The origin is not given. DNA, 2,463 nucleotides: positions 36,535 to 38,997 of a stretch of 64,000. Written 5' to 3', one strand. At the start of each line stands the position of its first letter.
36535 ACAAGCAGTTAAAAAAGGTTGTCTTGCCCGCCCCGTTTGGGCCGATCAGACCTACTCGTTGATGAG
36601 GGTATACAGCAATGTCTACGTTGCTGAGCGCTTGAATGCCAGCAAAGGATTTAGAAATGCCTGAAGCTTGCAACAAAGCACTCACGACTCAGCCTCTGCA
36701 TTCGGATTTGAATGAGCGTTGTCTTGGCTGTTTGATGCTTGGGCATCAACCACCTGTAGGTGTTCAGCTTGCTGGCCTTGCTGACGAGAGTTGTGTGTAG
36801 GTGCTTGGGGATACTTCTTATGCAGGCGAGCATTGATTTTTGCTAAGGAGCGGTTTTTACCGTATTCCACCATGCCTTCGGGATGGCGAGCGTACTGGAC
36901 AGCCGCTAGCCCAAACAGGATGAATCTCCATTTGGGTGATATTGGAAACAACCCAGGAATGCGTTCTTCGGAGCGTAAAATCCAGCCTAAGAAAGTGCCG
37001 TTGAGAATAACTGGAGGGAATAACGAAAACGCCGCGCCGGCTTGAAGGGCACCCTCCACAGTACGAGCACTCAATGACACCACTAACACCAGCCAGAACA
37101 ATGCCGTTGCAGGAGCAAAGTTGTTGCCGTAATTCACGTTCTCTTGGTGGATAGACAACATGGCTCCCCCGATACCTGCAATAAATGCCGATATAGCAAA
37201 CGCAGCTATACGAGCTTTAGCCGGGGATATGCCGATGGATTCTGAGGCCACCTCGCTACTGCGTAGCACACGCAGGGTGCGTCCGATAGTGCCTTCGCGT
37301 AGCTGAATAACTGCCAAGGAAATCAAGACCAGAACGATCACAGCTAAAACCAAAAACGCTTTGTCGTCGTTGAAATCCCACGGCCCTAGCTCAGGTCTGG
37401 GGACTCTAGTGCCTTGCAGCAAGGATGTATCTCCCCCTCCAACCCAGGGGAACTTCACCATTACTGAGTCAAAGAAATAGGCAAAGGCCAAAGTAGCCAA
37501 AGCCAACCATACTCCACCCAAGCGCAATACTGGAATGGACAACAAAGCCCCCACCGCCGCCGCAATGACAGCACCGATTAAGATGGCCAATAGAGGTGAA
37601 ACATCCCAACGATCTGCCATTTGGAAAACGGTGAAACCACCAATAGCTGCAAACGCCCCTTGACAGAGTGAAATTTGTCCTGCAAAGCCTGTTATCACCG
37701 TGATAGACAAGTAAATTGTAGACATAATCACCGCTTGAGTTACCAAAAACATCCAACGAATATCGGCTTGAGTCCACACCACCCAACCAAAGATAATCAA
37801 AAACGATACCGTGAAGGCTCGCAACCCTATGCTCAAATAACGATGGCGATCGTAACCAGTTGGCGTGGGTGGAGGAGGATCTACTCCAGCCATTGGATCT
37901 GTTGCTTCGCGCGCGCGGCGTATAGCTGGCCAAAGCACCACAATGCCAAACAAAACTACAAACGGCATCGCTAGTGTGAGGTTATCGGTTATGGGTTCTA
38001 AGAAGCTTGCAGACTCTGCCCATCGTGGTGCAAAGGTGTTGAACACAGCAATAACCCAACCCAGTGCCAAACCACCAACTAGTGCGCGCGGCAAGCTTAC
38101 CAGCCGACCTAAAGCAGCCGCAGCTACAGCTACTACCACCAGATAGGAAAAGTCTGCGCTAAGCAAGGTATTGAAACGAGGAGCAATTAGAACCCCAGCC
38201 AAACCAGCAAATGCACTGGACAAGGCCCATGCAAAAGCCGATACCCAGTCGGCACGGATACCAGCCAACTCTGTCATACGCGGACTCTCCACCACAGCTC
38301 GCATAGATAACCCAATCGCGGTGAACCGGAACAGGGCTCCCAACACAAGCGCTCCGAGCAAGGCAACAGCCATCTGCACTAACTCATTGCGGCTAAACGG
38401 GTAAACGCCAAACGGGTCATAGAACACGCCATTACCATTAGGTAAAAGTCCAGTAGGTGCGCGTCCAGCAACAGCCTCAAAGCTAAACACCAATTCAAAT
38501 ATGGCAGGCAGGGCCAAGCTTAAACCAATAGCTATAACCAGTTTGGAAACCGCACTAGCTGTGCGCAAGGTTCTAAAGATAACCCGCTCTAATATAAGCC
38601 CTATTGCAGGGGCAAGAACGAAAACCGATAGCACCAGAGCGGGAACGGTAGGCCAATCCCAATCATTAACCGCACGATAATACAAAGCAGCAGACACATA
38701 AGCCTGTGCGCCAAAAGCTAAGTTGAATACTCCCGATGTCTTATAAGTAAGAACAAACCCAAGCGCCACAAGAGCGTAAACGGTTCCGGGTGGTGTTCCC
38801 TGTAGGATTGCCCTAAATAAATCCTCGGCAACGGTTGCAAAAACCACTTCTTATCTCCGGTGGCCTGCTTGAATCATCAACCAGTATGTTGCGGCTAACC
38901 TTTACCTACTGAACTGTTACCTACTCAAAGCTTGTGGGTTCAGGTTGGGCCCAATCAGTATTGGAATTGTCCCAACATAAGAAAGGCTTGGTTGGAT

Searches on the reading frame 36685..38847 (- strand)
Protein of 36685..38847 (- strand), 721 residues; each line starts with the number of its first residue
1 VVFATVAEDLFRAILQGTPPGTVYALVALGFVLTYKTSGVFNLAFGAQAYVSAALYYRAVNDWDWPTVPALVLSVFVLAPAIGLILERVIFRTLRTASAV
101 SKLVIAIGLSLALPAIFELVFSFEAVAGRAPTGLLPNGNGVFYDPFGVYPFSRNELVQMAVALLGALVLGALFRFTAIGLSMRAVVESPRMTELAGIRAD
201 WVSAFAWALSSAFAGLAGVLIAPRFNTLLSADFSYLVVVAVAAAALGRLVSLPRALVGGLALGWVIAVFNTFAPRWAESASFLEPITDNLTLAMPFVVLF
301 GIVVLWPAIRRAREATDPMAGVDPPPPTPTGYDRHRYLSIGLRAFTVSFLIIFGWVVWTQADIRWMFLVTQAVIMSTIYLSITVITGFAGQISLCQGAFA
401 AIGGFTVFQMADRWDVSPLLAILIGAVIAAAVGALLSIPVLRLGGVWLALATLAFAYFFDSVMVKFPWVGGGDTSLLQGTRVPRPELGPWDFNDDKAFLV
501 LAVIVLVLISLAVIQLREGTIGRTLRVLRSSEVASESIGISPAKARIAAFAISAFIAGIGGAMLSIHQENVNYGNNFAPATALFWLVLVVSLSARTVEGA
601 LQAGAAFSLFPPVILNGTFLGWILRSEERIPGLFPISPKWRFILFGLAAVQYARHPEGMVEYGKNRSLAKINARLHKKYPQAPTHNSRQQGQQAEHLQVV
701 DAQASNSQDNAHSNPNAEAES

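Call 69: search_protein_families(library=ncbifam, proteins=[window:36685-38847:-], max_evalue=1e-10)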
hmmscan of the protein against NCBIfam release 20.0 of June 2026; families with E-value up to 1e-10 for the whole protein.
window:36685-38847:- (721 aa): 5 families
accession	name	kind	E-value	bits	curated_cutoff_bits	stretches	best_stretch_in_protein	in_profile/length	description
TIGR03409.1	urea_trans_UrtB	equivalog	5.6e-29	101.7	250.3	1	15-272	5-260/291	urea ABC transporter permease subunit UrtB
NF008011.0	PRK10740.1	equivalog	1e-20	74.6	379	1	12-271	10-273/308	high-affinity branched-chain amino acid ABC transporter permease LivH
TIGR03622.1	urea_t_UrtB_arc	equivalog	1.9e-19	70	374.25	1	24-271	14-250/284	urea ABC transporter, permease protein UrtB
NF008450.0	PRK11301.1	subfamily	9.5e-19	68.1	366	1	348-590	94-355/418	high-affinity branched-chain amino acid ABC transporter permease LivM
TIGR03408.1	urea_trans_UrtC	equivalog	1.8e-14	54.2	296.2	1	417-572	91-242/313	urea ABC transporter permease subunit UrtC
